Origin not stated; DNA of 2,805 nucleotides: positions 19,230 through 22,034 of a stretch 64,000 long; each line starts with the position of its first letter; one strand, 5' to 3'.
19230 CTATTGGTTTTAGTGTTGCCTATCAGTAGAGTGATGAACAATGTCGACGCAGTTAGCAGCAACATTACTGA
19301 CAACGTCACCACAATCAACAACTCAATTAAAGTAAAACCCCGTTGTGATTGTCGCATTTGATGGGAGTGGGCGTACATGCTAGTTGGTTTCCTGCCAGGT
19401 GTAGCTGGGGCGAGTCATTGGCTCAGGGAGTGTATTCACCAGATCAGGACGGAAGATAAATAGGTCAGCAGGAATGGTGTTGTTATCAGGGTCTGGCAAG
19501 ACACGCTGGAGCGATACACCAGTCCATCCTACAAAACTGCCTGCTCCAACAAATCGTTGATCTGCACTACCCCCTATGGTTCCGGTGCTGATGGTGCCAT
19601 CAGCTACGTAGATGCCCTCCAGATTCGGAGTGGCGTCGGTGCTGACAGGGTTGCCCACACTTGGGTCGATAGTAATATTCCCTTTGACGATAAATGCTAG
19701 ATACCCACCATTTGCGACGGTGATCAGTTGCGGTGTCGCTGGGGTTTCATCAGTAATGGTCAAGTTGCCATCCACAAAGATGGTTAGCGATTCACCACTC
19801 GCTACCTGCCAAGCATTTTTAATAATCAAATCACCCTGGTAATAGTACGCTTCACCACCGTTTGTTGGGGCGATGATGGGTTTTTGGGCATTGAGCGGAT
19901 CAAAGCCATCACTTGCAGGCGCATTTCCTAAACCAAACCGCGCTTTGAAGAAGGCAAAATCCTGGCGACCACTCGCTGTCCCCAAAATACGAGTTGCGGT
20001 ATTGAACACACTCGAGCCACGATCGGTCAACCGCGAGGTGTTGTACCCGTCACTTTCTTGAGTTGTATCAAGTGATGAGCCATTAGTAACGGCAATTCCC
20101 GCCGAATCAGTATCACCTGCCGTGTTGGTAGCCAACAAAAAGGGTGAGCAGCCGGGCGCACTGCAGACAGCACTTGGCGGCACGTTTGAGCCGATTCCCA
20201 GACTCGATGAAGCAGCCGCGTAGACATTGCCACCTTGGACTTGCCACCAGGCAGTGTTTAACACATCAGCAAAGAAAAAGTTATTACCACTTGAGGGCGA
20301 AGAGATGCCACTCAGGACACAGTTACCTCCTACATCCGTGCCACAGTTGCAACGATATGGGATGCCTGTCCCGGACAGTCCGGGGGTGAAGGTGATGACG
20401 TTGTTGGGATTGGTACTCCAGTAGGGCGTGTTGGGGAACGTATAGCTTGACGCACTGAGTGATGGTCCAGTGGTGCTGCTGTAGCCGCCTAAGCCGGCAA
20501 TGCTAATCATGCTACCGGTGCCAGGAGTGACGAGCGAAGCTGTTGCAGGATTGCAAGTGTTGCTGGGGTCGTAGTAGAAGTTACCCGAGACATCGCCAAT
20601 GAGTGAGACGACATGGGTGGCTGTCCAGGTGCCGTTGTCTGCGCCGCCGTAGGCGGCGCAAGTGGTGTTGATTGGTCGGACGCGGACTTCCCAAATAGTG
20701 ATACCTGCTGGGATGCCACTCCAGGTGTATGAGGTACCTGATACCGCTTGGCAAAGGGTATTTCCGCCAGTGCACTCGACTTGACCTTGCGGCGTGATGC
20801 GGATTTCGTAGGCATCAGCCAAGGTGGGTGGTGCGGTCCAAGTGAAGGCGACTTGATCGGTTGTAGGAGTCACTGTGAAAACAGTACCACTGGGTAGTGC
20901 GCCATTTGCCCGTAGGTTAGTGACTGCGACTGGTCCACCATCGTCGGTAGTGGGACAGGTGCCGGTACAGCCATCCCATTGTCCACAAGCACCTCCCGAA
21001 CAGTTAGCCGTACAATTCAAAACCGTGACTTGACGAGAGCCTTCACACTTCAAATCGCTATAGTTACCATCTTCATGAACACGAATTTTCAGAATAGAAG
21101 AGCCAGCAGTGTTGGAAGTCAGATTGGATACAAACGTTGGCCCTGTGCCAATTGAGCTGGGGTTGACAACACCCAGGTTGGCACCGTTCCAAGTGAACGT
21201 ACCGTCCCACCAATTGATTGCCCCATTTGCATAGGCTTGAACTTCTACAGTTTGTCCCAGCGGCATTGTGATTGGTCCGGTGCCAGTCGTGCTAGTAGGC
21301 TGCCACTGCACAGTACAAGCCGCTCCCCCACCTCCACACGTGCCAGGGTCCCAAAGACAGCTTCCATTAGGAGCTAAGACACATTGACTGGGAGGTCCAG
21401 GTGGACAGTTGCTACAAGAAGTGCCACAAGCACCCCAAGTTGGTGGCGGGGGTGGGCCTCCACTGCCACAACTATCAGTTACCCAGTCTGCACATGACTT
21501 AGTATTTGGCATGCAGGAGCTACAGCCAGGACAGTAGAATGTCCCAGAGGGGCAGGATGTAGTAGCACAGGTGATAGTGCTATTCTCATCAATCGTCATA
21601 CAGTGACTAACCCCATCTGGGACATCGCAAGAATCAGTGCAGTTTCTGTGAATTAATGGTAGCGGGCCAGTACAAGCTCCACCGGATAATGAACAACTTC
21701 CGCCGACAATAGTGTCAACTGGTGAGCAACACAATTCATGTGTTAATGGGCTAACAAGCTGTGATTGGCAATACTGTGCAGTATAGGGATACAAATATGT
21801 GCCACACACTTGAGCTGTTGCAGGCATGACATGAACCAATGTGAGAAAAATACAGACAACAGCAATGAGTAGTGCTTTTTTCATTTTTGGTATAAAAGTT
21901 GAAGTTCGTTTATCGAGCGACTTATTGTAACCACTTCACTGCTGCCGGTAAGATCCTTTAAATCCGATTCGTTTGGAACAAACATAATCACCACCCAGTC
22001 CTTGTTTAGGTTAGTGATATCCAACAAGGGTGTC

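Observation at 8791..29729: Secretin-less, split type IV pilus system with non-canonical embedded components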

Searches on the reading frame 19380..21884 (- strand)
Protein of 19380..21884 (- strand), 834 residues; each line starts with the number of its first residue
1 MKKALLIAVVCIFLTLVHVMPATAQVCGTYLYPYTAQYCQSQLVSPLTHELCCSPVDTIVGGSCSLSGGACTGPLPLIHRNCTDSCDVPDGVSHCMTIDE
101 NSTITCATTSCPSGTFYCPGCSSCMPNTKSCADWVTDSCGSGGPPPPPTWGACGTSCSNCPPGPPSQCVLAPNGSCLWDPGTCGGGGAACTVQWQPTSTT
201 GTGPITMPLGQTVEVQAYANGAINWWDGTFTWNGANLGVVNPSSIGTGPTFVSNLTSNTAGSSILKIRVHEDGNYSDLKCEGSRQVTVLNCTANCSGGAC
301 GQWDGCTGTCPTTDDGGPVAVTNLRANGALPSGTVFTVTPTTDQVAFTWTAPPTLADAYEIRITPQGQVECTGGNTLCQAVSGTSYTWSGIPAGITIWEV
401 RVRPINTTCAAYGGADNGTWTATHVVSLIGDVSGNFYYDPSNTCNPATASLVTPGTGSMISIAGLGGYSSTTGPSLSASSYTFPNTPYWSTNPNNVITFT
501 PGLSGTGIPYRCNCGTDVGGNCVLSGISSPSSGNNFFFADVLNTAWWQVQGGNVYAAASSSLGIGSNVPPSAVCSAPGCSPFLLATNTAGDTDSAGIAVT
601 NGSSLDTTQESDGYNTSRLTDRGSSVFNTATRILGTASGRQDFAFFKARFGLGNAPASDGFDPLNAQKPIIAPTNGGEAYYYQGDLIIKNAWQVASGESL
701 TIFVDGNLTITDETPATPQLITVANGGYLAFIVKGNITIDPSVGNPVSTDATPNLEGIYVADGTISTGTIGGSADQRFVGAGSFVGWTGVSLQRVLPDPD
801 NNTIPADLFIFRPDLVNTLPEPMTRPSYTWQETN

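Call 5: search_protein_families(library=pfam, proteins=[window:19380-21884:-], max_evalue=0.01)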
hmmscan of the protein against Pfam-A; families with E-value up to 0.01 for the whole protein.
window:19380-21884:- (834 aa): 1 family
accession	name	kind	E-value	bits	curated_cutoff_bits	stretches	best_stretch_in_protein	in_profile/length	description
PF23981.1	DUF7305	-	0.0025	18.2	27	1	679-780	50-142/185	Domain of unknown function (DUF7305)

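Call 10: find_homologous_proteins(query=window:19380-21884:-)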
Query window:19380-21884:- (834 aa): 2 proteins with E <= 0.001 among 8000 candidates.
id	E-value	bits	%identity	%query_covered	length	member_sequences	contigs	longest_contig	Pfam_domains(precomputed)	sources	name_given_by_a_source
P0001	0.0e+0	1922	100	100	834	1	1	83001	-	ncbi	-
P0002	1.2e-270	919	58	87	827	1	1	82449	-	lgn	-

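Call 11: find_encoding_contigs(protein=P0002, flank=10000)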
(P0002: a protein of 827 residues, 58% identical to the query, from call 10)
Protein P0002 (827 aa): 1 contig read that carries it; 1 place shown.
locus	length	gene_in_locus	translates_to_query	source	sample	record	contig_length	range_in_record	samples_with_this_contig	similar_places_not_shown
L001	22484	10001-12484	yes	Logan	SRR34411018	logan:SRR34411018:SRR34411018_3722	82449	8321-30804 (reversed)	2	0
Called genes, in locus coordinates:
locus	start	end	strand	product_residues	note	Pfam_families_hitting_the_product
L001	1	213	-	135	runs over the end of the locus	-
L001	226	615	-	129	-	-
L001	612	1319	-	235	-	-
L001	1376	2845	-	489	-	PF08239:SH3_3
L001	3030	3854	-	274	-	PF04350:PilO (weak)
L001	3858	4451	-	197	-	-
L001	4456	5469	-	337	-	PF11104:PilM_2, PF25216:Volactin (faint), PF14450:FtsA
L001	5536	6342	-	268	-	-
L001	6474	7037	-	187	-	-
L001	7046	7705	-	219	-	PF02353:CMAS (weak), PF13489:Methyltransf_23, PF01209:Ubie_methyltran (weak), PF05175:MTS (weak), PF13847:Methyltransf_31, PF08241:Methyltransf_11, PF08242:Methyltransf_12, PF13649:Methyltransf_25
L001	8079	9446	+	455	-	-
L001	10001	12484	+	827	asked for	-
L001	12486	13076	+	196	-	PF07963:N_methyl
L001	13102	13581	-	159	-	-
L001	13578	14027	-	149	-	-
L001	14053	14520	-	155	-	PF07963:N_methyl (weak)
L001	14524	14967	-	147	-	PF07963:N_methyl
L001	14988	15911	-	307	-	PF18911:PKD_4 (weak), PF00801:PKD (weak)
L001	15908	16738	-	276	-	PF06750:A24_N_bact, PF01478:Peptidase_A24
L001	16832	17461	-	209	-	PF07963:N_methyl (weak)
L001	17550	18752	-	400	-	PF28597:T2SSF_N, PF00482:T2SSF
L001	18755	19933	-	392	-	PF00437:T2SSE, PF25199:nSTAND_NTPase5 (weak)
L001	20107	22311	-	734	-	PF05157:MshEN, PF00437:T2SSE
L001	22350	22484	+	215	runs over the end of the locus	PF13177:DNA_pol3_delta2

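Call 12: find_encoding_contigs(protein=P0001, flank=10000)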
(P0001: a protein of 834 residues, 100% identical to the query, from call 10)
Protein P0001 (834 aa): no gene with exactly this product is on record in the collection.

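Call 32: search_protein_representatives(alignment_id=A1)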
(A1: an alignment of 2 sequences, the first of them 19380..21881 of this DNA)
Query: 2 sequences, 860 profile positions. Proteins with E-value up to 0.001 (for the whole library): 1274; up to 1e-10: 913; up to 1e-30: 301. The best 150 are listed.
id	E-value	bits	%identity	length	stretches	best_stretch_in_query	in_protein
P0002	0.0e+00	1684.4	-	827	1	1-860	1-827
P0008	7.0e-138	477.8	-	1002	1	58-860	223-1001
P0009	7.7e-122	424.7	-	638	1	225-860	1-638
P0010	1.9e-118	413.5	-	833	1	13-860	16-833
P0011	4.5e-112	392.4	-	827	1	116-860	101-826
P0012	8.1e-109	381.6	-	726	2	319-860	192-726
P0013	1.5e-107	377.5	-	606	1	225-860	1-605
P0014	6.1e-102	358.9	-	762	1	315-860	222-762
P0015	1.8e-101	357.3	-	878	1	120-860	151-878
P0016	6.3e-99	348.9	-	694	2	296-860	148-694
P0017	3.4e-98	346.5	-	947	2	305-860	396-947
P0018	2.6e-97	343.6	-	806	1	313-860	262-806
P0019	6.3e-97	342.3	-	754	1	314-858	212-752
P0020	2.0e-96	340.6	-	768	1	315-859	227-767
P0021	3.2e-94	333.3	-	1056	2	71-611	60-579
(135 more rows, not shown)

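Call 76: search_protein_families(library=ncbifam, proteins=[window:19380-21884:-], max_evalue=0.1)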
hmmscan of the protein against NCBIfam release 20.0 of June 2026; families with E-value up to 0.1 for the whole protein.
window:19380-21884:- (834 aa): 0 families

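Call 81: search_protein_families(library=pfam, proteins=[L001:7965-9446:+], max_evalue=0.01)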
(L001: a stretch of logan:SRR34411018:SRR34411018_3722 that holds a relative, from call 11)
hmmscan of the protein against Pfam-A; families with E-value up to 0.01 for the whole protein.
L001:7965-9446:+ (493 aa): 1 family
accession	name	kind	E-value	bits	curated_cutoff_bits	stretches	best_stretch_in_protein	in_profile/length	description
PF08239.17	SH3_3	-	0.00012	22.6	27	1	162-216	2-50/54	Bacterial SH3 domain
